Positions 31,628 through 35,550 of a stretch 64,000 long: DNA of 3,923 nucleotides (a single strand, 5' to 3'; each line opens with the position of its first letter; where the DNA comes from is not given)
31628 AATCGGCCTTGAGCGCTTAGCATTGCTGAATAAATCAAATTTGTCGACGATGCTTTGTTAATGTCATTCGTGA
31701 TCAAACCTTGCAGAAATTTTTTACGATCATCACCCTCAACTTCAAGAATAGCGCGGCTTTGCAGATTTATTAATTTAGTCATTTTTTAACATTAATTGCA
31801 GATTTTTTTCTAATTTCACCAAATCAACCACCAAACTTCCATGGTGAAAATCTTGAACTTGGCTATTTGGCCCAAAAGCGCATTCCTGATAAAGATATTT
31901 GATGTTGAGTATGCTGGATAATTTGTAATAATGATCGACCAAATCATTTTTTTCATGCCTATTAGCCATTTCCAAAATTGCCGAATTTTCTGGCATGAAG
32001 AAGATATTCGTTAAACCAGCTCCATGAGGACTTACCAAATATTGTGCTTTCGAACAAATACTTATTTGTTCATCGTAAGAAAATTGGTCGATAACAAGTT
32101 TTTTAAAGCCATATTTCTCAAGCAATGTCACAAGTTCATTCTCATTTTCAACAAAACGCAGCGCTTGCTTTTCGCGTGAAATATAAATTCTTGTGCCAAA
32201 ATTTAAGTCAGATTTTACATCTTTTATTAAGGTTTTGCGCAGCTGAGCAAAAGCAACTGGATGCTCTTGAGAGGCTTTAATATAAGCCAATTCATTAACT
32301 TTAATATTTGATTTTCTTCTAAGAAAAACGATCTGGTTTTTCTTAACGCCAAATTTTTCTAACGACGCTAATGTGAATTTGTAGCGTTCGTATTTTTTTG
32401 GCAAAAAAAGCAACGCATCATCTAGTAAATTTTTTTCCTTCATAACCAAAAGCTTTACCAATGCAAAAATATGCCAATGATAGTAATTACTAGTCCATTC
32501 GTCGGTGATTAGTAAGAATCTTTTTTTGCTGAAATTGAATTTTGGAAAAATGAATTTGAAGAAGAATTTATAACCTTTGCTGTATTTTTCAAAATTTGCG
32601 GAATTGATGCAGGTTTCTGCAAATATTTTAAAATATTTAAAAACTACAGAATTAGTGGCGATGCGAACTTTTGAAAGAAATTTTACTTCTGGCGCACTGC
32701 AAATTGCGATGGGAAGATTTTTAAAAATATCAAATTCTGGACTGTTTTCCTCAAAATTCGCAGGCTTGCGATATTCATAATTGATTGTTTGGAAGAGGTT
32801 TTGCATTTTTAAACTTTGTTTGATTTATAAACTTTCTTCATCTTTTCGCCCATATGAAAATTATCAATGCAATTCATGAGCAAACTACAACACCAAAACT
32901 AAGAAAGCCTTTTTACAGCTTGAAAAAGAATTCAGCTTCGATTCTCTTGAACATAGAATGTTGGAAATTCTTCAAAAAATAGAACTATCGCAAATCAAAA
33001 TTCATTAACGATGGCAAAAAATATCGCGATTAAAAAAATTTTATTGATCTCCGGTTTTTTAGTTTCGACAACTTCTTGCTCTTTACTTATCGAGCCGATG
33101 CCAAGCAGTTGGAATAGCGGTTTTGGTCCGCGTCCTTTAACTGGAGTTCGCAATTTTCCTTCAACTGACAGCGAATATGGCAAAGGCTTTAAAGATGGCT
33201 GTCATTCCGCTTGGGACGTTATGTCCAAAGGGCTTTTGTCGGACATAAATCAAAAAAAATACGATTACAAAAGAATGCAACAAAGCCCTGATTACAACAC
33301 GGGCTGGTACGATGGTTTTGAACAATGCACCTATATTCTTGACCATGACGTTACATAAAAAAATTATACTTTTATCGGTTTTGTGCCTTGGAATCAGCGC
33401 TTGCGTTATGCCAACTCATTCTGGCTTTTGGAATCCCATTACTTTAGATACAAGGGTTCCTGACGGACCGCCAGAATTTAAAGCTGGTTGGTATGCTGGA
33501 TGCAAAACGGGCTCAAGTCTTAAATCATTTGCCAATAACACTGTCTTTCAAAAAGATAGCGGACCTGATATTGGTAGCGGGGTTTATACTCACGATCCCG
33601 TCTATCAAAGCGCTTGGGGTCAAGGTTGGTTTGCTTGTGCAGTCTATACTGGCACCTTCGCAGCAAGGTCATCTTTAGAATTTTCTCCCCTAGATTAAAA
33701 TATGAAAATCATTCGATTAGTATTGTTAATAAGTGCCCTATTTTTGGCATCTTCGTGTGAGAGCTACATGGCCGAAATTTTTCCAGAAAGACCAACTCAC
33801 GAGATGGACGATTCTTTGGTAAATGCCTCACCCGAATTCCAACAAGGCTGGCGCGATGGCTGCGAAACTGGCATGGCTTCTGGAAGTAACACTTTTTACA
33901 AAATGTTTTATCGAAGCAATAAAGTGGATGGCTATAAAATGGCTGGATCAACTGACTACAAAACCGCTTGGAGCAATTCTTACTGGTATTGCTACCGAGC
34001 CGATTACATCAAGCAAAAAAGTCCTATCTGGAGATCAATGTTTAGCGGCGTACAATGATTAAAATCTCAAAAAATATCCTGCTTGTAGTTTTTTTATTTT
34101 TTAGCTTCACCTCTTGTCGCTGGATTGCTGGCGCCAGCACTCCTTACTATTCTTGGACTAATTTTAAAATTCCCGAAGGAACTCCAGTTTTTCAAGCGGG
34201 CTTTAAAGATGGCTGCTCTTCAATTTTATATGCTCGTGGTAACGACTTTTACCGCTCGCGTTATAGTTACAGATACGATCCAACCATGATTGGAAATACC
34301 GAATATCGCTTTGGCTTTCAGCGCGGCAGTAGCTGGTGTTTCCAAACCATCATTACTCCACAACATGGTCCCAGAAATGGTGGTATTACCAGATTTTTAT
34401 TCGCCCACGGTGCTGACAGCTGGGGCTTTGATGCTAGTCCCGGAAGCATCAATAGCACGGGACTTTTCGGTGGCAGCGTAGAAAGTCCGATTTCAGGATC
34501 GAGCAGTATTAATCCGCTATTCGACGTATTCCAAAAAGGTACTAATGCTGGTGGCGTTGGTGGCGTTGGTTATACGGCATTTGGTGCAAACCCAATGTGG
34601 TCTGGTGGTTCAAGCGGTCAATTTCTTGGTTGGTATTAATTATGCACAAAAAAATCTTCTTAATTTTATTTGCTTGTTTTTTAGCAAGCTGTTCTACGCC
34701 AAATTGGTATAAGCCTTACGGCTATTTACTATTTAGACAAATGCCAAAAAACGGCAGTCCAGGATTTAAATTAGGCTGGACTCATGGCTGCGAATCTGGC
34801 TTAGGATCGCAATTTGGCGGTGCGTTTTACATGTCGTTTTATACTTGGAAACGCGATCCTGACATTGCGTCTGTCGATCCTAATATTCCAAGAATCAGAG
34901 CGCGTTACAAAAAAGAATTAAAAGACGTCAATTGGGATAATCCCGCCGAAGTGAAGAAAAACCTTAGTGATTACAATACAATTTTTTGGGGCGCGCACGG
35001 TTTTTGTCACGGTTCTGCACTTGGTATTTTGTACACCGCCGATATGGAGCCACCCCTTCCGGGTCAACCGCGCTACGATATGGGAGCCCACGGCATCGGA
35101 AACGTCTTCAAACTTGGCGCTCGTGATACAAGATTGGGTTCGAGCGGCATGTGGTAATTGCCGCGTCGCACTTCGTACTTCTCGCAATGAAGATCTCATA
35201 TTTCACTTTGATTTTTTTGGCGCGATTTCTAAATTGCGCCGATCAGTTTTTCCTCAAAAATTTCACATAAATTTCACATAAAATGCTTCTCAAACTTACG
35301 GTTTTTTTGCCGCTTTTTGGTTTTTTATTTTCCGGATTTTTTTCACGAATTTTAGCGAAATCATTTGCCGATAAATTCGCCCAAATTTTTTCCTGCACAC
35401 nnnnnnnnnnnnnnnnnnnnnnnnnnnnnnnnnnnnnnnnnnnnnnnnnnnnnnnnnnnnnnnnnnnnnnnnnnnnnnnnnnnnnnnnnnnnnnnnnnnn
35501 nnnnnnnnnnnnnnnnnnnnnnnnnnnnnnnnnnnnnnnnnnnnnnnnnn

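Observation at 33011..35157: Tandem array of five divergent small lipoprotein paralogs sharing a two-cysteine motif pair (unrecognised family)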

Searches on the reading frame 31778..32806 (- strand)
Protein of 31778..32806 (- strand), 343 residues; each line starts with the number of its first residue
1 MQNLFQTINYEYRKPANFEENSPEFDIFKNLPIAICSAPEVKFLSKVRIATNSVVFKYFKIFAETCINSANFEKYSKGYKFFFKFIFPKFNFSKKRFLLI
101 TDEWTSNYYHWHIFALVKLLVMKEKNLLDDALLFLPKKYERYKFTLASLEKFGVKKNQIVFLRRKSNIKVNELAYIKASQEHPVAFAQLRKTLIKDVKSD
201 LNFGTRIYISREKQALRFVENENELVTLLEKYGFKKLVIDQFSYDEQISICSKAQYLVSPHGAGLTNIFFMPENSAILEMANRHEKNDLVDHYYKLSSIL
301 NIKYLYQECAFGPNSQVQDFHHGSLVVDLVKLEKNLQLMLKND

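Call 23: search_protein_families(library=pfam, proteins=[window:31778-32806:-], max_evalue=0.00001)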
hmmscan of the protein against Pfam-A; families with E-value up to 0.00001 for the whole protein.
window:31778-32806:- (343 aa): 1 family
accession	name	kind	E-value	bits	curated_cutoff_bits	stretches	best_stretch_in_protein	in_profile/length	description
PF04577.19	Glyco_transf_61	-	3e-23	83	27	1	108-277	1-136/137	Glycosyltransferase 61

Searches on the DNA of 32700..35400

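Call 80: search_rna_families(source=window, start=32700, end=35400, threshold=evalue, max_evalue=1)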
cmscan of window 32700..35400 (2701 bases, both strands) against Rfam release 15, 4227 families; matches with E-value up to 1: 0.
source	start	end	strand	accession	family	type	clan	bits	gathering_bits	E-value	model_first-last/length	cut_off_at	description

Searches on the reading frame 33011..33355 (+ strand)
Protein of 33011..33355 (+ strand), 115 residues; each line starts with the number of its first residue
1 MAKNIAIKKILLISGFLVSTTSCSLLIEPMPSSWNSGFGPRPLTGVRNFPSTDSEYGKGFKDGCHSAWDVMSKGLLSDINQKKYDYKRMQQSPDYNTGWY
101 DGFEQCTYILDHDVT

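Call 3: search_protein_families(library=pfam, proteins=[window:33011-33355:+], max_evalue=10)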
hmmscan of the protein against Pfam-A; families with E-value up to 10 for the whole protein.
seq(115 aa): 0 families

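Call 4: search_protein_families(library=ncbifam, proteins=[window:33011-33355:+], max_evalue=10)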
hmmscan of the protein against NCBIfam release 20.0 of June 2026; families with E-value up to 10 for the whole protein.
seq(115 aa): 0 families

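Call 71: search_protein_families(library=padloc, proteins=[window:33011-33355:+], max_evalue=1)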
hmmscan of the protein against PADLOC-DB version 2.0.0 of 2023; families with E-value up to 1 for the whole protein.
window:33011-33355:+ (115 aa): 0 families

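Call 72: search_protein_families(library=phrogs, proteins=[window:33011-33355:+], max_evalue=1)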
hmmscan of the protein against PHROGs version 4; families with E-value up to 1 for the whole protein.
window:33011-33355:+ (115 aa): 1 family
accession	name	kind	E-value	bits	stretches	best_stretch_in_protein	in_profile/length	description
phrog_9670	-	unknown function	0.031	15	0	55-75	20-40/51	-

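Call 89: find_related_loci(query=A11, collection=genome_contigs, flank=3000)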
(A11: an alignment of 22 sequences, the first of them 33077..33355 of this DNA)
Query A11 (93 aa) in genome_contigs; peptide patterns used: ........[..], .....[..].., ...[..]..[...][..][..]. (x = any residue, [..] = any of these).
129 stretches matched a pattern; 84 encode a relative of the query (tblastn E <= 1e-3); the best 80 are kept; 80 distinct loci.
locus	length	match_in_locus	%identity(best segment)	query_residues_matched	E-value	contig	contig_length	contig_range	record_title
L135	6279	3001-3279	82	1-93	2e-50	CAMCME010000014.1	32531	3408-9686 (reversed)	MAG: Rickettsia typhi isolate MsE-30apr19-74 genome assembly, contig: MsE-30apr19-C1604, whole genome shotgun sequence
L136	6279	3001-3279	78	1-93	9e-50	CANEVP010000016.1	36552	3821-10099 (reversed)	MAG: Rickettsiales bacterium isolate CE-Oct18-128 genome assembly, contig: CE-Oct18-128.fna-C16, whole genome shotgun se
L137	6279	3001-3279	73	1-93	4e-49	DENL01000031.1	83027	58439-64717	MAG TPA_asm: Rickettsiales bacterium UBA2645 UBA2645_contig_2238, whole genome shotgun sequence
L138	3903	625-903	74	1-93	3e-48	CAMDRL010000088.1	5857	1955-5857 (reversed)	MAG: Rickettsia typhi isolate TrE-03may19-48 genome assembly, contig: TrE-03may19-C30211, whole genome shotgun sequence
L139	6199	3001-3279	74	1-93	2e-48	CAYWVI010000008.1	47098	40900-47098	MAG TPA_asm: uncultured Rhizobium sp. isolate SRP285395_co1_350 genome assembly, contig: NODE_954_length_47098_cov_7.184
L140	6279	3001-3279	74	1-93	2e-48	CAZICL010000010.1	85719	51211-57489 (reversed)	MAG TPA_asm: uncultured Rhizobium sp. isolate SRP062349_co2_99 genome assembly, contig: NODE_171_length_85719_cov_32.122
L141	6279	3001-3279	77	1-93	2e-48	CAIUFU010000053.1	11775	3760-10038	MAG: uncultured Alphaproteobacteria bacterium isolate KT6_bin-167 genome assembly, contig: bin-167:053/264, whole genome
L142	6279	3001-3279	77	1-93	5e-48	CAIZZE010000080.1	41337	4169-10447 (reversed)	MAG: uncultured Alphaproteobacteria bacterium isolate Loc080925-4-5m_bin-0125 genome assembly, contig: bin-0125:80/83, w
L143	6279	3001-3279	77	1-93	4e-48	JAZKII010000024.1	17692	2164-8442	MAG: Pseudomonadota bacterium isolate ADI_DC_SW_02_SPN_11032020-bin025 DCSW02SPN_B025_0_000000000024, whole genome shotg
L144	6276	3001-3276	79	1-92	6e-48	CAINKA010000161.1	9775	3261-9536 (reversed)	MAG: uncultured Alphaproteobacteria bacterium isolate LJ-5-9m_bin-1355 genome assembly, contig: bin-1355:161/168, whole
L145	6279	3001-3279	73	1-93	5e-48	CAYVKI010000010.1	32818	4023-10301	MAG TPA_asm: uncultured Rhizobium sp. isolate SRP285395_co1_351 genome assembly, contig: NODE_1925_length_32818_cov_4.92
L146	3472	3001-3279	76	1-93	3e-48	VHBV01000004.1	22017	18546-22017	MAG: Candidatus Pelagibacterales bacterium isolate M_surface_6_m2_121 M_surface_6_m2_121_Ga0194115_10002465, whole genom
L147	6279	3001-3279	76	1-93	4e-48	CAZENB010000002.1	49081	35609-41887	MAG TPA_asm: uncultured Rhizobium sp. isolate SRP219642_co3_485 genome assembly, contig: NODE_597_length_49081_cov_5.687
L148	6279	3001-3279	74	1-93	9e-48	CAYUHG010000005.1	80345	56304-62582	MAG TPA_asm: uncultured Rhizobium sp. isolate SRP219642_co8_395 genome assembly, contig: NODE_215_length_80345_cov_33.53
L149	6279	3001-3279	77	1-93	2e-47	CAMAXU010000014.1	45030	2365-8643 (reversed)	MAG: Rickettsia typhi isolate ME-21oct19-9 genome assembly, contig: ME-21oct19-C1012, whole genome shotgun sequence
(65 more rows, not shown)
